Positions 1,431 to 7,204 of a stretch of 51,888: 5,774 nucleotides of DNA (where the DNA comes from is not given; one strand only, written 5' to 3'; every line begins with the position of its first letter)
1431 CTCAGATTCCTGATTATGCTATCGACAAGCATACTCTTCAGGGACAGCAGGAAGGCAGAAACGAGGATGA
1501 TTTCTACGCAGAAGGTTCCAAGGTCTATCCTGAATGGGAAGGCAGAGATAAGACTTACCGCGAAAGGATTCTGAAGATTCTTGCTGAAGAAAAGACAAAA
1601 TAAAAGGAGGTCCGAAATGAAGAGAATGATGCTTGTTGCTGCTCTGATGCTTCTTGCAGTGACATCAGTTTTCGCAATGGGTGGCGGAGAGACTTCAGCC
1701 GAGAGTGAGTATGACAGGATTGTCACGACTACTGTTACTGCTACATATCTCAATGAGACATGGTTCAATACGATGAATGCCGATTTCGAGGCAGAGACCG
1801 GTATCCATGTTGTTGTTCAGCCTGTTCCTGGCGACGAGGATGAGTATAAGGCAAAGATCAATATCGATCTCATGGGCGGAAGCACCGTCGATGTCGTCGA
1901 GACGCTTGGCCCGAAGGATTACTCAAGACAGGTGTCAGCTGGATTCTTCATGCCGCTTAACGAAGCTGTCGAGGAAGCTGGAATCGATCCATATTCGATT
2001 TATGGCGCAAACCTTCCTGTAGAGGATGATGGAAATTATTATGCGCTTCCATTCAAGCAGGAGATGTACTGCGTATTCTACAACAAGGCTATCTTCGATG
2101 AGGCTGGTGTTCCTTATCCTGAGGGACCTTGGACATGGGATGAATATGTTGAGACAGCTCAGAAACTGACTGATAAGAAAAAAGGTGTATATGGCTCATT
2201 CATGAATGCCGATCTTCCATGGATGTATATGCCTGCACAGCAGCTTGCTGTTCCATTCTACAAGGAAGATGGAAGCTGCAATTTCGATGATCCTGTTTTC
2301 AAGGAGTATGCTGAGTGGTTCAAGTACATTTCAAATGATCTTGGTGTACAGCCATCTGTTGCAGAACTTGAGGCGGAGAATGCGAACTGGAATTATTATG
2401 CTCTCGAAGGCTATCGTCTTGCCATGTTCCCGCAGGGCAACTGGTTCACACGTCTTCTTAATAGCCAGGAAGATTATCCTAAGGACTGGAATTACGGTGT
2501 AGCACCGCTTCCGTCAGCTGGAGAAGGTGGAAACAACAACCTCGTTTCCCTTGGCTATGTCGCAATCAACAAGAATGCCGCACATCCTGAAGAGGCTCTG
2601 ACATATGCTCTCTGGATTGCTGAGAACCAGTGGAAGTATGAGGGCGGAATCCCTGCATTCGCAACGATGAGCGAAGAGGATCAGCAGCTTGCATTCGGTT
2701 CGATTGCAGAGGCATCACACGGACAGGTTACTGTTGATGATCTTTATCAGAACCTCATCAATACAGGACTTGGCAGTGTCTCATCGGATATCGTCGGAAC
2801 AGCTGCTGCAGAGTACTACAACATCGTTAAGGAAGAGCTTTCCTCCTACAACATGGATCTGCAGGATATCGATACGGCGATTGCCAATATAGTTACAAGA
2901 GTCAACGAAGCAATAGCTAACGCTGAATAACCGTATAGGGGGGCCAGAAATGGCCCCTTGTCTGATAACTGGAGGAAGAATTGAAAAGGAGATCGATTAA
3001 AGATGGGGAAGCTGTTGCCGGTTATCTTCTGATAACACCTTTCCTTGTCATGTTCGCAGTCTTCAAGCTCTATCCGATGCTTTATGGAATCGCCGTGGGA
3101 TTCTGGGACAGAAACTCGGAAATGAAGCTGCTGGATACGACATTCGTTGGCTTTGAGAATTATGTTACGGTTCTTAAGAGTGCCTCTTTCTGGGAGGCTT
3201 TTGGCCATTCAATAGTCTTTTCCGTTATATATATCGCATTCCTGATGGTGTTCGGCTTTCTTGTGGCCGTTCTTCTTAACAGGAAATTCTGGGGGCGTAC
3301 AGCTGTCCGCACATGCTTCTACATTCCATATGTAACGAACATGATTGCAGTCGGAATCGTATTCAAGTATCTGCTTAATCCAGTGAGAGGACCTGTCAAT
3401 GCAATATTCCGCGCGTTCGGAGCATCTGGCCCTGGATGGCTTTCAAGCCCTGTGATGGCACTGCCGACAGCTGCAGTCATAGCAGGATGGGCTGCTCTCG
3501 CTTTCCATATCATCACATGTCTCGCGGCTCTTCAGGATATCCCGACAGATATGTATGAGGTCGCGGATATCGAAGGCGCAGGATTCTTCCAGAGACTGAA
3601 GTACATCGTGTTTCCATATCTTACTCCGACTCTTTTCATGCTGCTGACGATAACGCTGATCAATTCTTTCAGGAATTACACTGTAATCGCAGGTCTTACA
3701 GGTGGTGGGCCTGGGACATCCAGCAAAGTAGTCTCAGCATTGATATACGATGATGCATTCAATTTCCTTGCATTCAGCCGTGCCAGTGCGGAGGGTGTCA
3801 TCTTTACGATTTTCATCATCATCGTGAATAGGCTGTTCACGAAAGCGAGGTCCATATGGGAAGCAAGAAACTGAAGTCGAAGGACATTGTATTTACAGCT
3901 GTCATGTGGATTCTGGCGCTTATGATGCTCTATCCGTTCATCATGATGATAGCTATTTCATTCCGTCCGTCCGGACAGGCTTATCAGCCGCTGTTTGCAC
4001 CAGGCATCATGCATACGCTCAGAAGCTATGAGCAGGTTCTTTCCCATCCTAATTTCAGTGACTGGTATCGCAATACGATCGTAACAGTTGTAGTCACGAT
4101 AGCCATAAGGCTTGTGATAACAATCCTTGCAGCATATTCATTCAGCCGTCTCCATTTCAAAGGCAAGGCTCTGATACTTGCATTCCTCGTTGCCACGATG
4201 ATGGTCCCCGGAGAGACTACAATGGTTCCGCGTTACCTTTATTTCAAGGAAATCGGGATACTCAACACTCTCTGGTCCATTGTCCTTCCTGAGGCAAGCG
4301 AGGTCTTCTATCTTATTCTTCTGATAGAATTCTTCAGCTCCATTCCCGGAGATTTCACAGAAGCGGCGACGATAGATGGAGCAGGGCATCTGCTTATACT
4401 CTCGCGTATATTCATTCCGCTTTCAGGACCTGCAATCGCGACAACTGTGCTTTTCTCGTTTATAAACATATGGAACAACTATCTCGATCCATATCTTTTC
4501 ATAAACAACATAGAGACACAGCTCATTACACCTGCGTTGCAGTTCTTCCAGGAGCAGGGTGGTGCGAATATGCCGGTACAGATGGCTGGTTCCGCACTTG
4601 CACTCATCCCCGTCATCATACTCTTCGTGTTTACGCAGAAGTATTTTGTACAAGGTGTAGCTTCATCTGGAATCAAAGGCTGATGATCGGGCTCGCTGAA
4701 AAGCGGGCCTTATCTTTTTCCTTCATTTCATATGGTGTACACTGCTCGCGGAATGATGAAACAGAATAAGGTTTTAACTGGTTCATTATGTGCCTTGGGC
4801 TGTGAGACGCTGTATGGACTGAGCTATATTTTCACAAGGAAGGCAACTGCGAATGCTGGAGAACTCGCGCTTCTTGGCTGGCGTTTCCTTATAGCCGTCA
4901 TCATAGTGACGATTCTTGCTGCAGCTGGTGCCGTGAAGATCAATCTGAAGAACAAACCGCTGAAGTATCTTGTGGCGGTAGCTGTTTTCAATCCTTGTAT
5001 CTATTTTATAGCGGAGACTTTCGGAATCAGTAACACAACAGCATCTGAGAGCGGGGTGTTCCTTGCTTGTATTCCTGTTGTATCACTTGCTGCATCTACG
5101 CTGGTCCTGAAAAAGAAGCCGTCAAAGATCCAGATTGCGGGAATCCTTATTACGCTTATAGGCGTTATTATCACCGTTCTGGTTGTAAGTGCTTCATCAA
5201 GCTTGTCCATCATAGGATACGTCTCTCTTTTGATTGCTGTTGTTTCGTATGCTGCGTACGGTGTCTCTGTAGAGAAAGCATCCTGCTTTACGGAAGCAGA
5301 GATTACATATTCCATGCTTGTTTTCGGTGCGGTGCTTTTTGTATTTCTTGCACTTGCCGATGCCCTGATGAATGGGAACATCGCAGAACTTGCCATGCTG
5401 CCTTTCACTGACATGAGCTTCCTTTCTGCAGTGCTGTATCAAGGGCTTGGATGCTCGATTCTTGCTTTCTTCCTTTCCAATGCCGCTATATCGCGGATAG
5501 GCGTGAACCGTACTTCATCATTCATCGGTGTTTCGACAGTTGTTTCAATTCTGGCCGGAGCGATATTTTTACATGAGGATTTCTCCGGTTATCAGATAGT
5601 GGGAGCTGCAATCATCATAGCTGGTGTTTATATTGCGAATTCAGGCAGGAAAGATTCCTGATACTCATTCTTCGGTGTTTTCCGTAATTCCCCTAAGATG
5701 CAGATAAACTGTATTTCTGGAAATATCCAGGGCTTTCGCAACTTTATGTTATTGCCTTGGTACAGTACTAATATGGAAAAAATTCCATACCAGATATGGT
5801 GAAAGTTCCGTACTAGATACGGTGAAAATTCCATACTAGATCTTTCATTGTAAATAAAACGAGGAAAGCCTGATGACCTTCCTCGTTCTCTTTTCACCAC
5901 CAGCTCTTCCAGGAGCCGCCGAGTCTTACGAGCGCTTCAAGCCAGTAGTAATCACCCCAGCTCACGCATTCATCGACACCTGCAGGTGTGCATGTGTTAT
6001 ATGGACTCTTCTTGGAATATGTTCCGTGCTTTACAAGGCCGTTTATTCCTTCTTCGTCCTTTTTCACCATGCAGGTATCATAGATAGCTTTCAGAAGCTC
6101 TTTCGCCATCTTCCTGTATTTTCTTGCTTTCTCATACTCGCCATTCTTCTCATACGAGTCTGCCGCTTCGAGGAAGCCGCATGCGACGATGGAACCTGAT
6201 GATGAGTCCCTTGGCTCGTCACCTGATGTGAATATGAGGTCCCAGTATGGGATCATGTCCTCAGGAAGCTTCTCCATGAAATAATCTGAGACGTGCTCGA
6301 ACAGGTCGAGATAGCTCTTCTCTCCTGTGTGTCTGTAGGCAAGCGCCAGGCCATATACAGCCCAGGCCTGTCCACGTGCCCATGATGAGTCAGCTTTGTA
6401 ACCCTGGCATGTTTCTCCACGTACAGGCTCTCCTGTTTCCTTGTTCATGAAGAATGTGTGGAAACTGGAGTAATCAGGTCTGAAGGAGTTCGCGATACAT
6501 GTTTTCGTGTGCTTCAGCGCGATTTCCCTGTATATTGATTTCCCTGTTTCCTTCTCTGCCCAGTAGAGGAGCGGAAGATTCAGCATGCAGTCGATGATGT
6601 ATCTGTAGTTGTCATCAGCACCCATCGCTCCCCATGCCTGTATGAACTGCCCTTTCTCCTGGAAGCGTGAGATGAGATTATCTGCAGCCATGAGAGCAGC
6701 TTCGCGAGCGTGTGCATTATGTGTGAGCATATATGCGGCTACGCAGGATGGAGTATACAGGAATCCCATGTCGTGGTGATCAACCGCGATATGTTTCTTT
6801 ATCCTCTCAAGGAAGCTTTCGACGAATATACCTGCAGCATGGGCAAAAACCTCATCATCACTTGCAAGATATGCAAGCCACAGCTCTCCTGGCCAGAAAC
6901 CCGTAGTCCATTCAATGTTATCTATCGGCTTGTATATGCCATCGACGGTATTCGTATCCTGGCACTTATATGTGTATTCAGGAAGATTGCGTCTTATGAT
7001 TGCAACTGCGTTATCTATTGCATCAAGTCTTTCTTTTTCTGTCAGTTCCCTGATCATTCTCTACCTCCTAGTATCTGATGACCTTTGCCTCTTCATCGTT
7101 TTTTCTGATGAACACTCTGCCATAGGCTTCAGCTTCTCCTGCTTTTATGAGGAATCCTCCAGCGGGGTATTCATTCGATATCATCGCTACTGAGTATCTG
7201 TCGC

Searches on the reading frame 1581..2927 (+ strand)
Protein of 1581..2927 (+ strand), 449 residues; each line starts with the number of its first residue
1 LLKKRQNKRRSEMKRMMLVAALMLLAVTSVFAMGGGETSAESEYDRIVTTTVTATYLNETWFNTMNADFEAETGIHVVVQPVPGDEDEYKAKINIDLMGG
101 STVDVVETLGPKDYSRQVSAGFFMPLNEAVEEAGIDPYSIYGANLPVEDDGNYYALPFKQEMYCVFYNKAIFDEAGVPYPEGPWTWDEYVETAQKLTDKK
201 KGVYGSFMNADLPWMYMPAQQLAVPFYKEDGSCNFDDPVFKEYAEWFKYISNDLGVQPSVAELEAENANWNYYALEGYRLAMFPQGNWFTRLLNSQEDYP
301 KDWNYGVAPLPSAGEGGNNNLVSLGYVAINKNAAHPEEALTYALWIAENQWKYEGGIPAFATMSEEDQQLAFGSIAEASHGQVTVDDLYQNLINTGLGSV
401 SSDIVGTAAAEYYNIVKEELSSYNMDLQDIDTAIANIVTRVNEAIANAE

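Call 67: search_protein_families(library=pfam, proteins=[window:1581-2927:+], max_evalue=0.00001)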
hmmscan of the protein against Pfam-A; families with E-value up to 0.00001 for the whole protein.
window:1581-2927:+ (449 aa): 2 families
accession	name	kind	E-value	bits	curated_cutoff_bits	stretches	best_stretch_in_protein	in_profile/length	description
PF01547.30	SBP_bac_1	-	1.2e-30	108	26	1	65-351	13-305/307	Bacterial extracellular solute-binding protein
PF13416.11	SBP_bac_8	-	2e-22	80.8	27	1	67-349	4-246/279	Bacterial extracellular solute-binding protein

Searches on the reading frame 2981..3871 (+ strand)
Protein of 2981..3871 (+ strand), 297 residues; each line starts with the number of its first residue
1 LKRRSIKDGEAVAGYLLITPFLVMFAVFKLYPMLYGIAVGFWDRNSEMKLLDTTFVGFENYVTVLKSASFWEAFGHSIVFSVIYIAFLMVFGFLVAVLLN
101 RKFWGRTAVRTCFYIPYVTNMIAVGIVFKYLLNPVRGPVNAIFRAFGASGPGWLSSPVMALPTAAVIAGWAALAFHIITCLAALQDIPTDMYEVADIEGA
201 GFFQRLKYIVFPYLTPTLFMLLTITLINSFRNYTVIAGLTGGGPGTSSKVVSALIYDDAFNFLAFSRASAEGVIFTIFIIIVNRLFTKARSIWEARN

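Call 67: search_protein_families(library=pfam, proteins=[window:2981-3871:+], max_evalue=0.00001)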
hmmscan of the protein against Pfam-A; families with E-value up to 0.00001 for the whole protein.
window:2981-3871:+ (297 aa): 1 family
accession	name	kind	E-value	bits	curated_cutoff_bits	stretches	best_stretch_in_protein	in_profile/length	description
PF00528.27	BPD_transp_1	-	2.8e-16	60.2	26.4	1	90-285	3-174/184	Binding-protein-dependent transport system inner membrane component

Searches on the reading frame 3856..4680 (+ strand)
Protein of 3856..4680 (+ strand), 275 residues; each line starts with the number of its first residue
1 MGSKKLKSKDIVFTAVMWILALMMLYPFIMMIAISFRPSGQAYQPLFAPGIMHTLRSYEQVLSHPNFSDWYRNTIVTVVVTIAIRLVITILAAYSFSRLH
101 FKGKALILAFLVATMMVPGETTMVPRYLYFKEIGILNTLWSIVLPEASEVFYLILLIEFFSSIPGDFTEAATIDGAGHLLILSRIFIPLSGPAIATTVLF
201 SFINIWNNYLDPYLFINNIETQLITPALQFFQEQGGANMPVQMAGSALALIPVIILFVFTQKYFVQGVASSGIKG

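Call 67: search_protein_families(library=pfam, proteins=[window:3856-4680:+], max_evalue=0.00001)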
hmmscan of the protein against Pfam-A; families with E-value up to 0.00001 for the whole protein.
window:3856-4680:+ (275 aa): 1 family
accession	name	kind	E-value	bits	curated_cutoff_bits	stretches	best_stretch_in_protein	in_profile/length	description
PF00528.27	BPD_transp_1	-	2.3e-11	44.2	26.4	1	87-268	3-182/184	Binding-protein-dependent transport system inner membrane component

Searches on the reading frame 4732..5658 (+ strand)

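Call 67: search_protein_families(library=pfam, proteins=[window:4732-5658:+], max_evalue=0.00001)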
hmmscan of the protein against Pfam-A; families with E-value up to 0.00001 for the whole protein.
window:4732-5658:+ (309 aa): 2 families
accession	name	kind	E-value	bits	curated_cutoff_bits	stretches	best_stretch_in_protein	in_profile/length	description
PF00892.27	EamA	-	6.4e-35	120.8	28.2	2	16-149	2-134/135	EamA-like transporter family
PF08627.16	CRT-like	-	5.8e-07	29.2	26.9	0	270-302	106-138/335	CRT-like, chloroquine-resistance transporter-like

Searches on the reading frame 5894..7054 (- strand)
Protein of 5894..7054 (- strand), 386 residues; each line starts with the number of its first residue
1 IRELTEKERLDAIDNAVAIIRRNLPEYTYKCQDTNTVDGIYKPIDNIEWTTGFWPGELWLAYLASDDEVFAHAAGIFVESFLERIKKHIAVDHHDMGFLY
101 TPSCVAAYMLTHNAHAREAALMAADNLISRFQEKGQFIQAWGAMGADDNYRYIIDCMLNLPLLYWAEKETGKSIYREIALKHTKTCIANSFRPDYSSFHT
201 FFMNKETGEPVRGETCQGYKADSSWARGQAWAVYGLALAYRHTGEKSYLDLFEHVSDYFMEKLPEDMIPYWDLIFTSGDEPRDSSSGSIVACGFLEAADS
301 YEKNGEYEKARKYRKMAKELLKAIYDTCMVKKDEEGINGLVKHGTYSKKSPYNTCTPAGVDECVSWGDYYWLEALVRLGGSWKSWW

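Call 67: search_protein_families(library=pfam, proteins=[window:5894-7054:-], max_evalue=0.00001)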
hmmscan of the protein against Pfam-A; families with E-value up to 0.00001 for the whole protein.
window:5894-7054:- (386 aa): 1 family
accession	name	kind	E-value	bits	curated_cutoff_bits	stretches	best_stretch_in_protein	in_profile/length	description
PF07470.19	Glyco_hydro_88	-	7.8e-17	61.7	26.6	1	32-342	14-315/352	Glycosyl Hydrolase Family 88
